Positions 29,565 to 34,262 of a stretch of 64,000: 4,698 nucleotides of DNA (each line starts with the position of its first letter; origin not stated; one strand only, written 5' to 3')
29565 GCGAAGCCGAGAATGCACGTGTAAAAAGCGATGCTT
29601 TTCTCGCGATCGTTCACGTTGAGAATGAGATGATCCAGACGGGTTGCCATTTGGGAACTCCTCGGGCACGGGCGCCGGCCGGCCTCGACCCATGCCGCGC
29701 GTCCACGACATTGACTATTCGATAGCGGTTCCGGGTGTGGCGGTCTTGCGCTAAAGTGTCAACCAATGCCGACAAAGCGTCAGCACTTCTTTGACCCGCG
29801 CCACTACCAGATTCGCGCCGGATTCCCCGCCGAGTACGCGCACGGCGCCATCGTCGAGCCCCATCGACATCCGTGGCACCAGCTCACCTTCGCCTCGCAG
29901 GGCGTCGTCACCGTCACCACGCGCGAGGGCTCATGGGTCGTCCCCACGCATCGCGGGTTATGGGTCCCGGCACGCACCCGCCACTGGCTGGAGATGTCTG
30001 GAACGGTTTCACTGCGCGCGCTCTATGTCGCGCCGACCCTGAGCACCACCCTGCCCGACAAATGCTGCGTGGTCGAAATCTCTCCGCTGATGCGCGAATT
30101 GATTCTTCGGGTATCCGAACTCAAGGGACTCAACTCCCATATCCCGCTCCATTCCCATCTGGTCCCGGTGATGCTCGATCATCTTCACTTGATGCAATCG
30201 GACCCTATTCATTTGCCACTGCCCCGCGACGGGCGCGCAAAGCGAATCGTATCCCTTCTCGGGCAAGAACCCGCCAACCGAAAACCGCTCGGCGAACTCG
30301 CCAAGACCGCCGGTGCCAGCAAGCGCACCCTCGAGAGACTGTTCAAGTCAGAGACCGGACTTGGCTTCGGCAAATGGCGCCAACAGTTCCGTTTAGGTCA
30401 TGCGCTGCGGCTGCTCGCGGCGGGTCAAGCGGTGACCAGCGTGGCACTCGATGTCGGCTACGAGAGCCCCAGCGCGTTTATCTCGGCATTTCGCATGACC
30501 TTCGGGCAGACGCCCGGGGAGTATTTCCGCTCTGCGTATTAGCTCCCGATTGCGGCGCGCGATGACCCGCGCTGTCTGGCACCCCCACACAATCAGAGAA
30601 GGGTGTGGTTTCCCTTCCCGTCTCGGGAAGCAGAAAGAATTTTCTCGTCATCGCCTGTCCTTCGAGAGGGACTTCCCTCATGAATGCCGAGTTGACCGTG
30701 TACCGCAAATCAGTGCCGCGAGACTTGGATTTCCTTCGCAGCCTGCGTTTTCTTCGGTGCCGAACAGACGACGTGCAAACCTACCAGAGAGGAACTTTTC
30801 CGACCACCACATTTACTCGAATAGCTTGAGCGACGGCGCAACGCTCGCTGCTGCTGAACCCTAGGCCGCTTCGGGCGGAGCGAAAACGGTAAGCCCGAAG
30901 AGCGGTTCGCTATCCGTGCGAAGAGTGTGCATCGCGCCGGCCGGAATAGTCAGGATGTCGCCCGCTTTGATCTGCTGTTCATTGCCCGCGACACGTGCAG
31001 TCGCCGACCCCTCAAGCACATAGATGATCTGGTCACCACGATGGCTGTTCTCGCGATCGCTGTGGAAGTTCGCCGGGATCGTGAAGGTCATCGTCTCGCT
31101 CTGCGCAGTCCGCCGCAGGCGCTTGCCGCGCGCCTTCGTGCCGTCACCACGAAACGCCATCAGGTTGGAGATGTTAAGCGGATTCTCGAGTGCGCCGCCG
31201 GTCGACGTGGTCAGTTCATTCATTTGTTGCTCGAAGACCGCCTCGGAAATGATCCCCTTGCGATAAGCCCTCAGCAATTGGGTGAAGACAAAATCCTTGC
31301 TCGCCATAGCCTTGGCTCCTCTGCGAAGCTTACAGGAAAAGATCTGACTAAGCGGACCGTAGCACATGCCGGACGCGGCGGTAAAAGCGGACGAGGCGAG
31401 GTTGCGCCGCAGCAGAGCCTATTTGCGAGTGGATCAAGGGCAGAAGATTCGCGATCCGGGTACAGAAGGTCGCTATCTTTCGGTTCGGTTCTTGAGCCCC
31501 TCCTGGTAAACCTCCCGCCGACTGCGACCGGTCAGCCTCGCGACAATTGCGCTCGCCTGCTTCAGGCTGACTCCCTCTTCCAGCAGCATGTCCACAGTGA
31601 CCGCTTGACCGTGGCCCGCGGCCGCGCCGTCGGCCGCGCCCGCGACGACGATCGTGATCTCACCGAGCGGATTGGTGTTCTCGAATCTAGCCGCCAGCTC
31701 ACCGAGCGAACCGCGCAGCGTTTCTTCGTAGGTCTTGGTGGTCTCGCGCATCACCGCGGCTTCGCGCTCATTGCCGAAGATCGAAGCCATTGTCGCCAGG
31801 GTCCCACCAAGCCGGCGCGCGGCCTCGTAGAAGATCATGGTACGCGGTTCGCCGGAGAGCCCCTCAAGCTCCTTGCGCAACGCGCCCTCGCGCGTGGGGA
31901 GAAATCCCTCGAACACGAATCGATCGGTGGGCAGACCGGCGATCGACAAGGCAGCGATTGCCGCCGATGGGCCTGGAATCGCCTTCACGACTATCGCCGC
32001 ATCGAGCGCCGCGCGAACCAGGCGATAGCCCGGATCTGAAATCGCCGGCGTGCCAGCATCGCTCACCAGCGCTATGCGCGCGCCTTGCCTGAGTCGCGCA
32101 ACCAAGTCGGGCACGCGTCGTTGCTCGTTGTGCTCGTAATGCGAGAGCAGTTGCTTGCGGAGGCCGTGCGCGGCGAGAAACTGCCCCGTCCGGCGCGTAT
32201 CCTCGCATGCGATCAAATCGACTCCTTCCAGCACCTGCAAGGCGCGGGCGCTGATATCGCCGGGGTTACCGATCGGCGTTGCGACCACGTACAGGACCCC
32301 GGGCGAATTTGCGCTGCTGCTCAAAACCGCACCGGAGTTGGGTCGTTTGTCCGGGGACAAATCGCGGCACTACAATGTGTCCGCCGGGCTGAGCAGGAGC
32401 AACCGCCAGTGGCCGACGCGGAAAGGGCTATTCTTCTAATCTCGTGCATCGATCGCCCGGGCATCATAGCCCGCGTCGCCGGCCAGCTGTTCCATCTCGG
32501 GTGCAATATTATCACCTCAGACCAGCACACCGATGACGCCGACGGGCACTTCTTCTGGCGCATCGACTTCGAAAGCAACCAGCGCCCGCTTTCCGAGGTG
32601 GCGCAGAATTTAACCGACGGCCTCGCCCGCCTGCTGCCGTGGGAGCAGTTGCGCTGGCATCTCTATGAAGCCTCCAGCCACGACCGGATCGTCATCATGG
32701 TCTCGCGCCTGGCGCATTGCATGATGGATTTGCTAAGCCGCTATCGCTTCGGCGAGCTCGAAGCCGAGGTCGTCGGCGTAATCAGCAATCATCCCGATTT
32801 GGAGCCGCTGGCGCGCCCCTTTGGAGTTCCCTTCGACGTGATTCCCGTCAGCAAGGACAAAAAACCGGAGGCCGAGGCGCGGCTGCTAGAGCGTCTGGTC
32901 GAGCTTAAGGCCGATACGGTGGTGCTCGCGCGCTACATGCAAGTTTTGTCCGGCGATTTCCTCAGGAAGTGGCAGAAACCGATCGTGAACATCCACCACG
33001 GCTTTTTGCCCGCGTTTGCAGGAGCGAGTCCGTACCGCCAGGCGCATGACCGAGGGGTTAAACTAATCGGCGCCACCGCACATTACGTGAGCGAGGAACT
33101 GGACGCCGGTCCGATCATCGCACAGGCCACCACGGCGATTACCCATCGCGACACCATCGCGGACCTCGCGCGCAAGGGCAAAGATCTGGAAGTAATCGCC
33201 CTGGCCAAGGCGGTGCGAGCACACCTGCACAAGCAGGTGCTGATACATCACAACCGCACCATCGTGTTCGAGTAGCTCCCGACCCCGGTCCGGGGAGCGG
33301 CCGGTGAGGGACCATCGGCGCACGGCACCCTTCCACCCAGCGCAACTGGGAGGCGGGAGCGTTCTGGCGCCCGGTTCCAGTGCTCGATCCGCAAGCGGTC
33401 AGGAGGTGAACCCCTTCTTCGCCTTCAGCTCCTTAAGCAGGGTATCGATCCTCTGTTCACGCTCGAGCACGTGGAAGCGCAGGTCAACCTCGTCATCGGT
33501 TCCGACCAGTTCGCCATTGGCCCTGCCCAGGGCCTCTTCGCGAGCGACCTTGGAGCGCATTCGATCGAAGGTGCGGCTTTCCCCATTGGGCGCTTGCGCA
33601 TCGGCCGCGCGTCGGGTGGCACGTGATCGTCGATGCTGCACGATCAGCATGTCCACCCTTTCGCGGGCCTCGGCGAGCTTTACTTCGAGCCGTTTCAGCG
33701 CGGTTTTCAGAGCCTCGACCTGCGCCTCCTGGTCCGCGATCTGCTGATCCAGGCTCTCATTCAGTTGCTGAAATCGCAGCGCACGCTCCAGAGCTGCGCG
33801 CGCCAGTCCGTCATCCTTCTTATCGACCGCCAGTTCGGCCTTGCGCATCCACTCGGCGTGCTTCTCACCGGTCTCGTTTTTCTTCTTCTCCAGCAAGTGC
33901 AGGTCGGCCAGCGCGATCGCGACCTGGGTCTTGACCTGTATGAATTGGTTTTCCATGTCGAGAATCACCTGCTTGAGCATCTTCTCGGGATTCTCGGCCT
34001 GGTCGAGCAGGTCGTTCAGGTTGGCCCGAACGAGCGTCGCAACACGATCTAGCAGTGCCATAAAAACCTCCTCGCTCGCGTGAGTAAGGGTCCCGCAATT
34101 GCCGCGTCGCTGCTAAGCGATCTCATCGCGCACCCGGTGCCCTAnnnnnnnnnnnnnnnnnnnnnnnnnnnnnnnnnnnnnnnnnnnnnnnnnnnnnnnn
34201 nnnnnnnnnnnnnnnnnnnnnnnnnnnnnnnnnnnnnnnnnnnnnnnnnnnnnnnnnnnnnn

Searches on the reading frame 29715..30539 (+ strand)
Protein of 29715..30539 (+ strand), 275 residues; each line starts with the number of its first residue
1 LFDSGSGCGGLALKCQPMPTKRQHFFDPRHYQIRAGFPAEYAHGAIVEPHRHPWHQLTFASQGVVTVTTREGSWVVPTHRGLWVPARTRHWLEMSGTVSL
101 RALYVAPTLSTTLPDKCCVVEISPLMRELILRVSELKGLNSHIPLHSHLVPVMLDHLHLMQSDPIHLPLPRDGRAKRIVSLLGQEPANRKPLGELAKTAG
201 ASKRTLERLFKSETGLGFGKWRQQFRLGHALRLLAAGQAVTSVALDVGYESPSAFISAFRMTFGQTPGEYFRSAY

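Call 39: search_protein_families(library=pfam, proteins=[window:29715-30539:+], max_evalue=0.001)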
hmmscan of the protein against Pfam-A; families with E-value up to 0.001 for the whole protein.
window:29715-30539:+ (275 aa): 4 families
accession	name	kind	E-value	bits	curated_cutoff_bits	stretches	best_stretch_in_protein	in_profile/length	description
PF12833.13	HTH_18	-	4.2e-25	88.3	33.6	1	195-272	1-79/80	Helix-turn-helix domain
PF00165.29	HTH_AraC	-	1.6e-13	50.8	26.6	2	237-271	8-41/42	Bacterial regulatory helix-turn-helix proteins, AraC family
PF02311.25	AraC_binding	-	4.5e-06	26.9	21.1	1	44-110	13-81/135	AraC-like ligand binding domain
PF07883.17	Cupin_2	-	7.5e-06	26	27.2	1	40-105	4-69/70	Cupin domain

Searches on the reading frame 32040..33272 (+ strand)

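Call 39: search_protein_families(library=pfam, proteins=[window:32040-33272:+], max_evalue=0.001)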
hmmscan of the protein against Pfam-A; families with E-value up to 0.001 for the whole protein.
window:32040-33272:+ (411 aa): 2 families
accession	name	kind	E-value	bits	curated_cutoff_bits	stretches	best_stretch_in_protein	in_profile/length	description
PF00551.24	Formyl_trans_N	-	6.8e-42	143.7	26.1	1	216-392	2-181/181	Formyl transferase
PF01842.31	ACT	-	1.7e-06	28.1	27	1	131-176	2-48/66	ACT domain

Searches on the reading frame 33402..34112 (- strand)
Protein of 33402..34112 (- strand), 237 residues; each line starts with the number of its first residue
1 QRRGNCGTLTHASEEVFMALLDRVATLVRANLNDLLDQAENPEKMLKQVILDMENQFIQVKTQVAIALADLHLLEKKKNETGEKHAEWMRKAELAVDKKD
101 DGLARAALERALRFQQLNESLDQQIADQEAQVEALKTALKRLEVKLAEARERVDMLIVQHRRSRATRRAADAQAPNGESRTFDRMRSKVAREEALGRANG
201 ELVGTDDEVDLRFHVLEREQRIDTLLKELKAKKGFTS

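Call 39: search_protein_families(library=pfam, proteins=[window:33402-34112:-], max_evalue=0.001)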
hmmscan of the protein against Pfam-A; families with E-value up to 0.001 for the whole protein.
window:33402-34112:- (237 aa): 1 family
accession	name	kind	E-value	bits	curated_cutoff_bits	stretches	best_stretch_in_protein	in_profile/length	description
PF04012.17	PspA_IM30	-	7e-34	117.8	33.9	1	20-233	2-218/220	PspA/IM30 family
